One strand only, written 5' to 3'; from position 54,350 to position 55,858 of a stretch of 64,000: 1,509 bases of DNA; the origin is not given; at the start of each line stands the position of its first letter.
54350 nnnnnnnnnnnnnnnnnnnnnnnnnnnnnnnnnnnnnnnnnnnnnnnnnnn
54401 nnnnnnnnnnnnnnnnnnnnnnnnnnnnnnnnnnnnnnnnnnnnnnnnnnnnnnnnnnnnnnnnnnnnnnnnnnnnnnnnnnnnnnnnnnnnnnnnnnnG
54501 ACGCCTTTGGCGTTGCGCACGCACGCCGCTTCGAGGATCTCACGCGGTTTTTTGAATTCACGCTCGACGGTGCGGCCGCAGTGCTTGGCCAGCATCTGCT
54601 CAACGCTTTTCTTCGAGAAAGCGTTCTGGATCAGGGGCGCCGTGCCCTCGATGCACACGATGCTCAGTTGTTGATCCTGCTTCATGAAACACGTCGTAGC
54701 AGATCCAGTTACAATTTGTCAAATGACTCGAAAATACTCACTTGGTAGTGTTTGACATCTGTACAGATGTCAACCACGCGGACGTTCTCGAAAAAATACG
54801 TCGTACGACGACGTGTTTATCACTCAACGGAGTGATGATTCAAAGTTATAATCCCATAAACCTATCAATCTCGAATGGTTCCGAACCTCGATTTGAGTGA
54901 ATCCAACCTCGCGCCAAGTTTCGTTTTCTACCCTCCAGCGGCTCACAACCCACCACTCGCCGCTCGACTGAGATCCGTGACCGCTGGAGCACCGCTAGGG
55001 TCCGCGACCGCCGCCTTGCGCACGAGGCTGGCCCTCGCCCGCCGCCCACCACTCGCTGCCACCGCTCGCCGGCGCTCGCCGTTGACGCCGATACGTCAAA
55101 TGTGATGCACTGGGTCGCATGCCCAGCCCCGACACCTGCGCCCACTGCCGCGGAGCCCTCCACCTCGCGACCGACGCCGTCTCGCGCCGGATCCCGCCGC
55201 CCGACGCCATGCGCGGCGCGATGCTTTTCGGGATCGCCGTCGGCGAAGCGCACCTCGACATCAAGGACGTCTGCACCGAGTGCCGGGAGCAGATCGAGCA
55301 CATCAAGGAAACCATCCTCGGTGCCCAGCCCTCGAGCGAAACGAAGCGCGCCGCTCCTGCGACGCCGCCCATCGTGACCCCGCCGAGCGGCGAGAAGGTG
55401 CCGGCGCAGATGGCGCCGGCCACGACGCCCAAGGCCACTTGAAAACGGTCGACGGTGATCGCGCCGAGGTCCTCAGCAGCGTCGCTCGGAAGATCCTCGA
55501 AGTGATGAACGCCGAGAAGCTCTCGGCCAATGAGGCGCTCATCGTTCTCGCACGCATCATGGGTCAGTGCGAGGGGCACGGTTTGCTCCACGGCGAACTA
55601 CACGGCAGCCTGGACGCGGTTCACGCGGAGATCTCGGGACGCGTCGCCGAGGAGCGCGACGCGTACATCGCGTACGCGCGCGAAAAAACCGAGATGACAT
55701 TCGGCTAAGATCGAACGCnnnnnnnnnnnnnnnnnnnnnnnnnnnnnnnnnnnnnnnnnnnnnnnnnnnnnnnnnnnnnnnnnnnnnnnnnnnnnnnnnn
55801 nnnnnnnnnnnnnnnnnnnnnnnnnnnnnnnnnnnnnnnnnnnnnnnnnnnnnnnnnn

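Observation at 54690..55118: Palindrome-rich switch region between opposing gene blocks (candidate origin or operator hub)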

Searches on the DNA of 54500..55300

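Call 28: search_rna_families(source=window, start=54500, end=55300, threshold=evalue, max_evalue=5)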
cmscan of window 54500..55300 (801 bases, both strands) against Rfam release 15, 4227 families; matches with E-value up to 5: 0.
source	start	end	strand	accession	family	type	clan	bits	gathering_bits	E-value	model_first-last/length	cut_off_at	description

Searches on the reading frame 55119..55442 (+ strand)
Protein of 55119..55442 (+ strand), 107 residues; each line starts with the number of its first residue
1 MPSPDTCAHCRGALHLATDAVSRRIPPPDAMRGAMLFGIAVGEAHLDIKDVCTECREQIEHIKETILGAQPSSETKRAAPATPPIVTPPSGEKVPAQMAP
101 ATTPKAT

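Call 12: search_protein_families(library=pfam, proteins=[window:55119-55442:+], max_evalue=0.01)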
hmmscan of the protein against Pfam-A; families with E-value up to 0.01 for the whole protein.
window:55119-55442:+ (107 aa): 0 families

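Call 13: search_protein_families(library=phrogs, proteins=[window:55119-55442:+], max_evalue=0.01)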
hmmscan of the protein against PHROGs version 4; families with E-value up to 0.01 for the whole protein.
window:55119-55442:+ (107 aa): 0 families

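Call 38: search_protein_families(library=ncbifam, proteins=[window:55119-55442:+], max_evalue=0.01)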
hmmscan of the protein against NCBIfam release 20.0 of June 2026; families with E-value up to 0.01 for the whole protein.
window:55119-55442:+ (107 aa): 0 families

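Call 76: find_homologous_proteins(query=window:55119-55442:+, max_evalue=0.01)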
Query window:55119-55442:+ (107 aa): 2 proteins with E <= 0.01 among 8 candidates.
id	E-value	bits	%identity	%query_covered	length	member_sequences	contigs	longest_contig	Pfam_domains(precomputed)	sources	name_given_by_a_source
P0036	1.2e-63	230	100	100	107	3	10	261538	-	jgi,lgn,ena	jgi:hypothetical protein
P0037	6.9e-45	170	74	98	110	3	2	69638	-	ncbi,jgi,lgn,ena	jgi:hypothetical protein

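Call 77: find_encoding_contigs(protein=P0036, flank=4000, max_places=10)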
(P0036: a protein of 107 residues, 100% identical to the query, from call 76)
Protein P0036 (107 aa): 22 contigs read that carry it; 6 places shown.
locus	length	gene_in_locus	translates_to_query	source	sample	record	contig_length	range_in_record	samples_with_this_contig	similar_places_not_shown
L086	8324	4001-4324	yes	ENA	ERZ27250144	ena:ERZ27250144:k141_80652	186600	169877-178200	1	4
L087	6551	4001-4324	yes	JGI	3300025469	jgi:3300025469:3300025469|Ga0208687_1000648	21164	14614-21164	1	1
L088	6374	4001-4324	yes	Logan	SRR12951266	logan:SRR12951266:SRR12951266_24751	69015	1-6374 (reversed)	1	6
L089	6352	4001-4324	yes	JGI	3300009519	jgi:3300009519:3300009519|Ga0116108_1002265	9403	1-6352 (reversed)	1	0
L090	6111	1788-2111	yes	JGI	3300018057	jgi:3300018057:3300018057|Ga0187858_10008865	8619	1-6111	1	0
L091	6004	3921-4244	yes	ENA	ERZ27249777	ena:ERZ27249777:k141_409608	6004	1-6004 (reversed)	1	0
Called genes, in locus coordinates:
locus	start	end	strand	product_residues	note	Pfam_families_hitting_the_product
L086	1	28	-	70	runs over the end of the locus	-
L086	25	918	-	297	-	-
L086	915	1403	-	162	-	-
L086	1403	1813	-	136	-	-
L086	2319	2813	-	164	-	-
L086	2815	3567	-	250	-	-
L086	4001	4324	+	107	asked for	-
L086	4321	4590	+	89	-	-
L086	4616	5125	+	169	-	-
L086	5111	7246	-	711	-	-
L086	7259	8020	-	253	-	-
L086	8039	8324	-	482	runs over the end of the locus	-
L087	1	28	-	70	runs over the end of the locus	-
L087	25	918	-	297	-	-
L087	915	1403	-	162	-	-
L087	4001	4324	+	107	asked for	-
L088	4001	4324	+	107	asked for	-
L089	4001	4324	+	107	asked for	-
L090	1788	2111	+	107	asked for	-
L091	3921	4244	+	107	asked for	-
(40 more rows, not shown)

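Call 78: find_encoding_contigs(protein=P0037, flank=6000, max_places=5)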
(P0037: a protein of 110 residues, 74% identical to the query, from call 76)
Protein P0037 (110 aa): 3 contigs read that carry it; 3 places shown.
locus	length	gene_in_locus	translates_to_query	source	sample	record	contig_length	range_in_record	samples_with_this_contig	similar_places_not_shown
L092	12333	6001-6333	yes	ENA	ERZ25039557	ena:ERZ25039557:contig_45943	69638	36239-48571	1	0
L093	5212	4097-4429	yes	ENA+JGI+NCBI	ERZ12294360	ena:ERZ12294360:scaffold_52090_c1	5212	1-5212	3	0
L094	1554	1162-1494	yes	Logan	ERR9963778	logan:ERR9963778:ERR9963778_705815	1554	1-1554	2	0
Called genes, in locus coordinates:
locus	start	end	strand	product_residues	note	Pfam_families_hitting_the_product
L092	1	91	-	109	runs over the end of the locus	-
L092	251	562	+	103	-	-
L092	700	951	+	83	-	-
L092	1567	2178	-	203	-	PF23872:DUF7227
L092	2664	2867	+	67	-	-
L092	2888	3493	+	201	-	PF00588:SpoU_methylase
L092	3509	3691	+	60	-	-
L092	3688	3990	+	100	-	-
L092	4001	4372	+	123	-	-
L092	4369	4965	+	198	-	-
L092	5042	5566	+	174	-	-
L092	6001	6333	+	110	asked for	-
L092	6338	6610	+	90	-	-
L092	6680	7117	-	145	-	-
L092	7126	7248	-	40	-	-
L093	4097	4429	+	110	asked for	-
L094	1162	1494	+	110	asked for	-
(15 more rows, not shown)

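Call 102: search_solved_structures(query=window:55119-55442:+, max_evalue=10)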
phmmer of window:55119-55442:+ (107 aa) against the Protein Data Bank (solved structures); distinct sequences matched with E-value up to 10: 0.

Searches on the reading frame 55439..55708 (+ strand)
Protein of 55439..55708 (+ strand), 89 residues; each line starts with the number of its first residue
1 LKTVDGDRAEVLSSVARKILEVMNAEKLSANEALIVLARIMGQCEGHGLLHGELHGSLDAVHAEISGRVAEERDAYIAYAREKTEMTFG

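Call 38: search_protein_families(library=ncbifam, proteins=[window:55439-55708:+], max_evalue=0.01)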
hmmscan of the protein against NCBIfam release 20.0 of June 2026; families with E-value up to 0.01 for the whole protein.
window:55439-55708:+ (89 aa): 0 families

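Call 84: search_protein_families(library=pfam, proteins=[window:55439-55708:+], max_evalue=0.05)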
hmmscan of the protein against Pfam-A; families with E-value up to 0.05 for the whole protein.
window:55439-55708:+ (89 aa): 0 families

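Call 103: search_solved_structures(query=window:55439-55708:+, max_evalue=10)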
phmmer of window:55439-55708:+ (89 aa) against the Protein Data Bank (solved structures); distinct sequences matched with E-value up to 10: 3.
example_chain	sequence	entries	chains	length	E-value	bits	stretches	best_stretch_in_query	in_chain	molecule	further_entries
9y0k_L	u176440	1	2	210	0.15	15.8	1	17-57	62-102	Proteasome subunit beta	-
5fmg_L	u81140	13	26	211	0.15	15.8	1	17-57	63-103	PROTEASOME SUBUNIT BETA TYPE | 20S proteasome beta-5 subunit | Proteasome subunit beta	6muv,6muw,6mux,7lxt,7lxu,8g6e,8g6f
9y0l_L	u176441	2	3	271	0.22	15.2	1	17-56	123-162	Proteasome subunit beta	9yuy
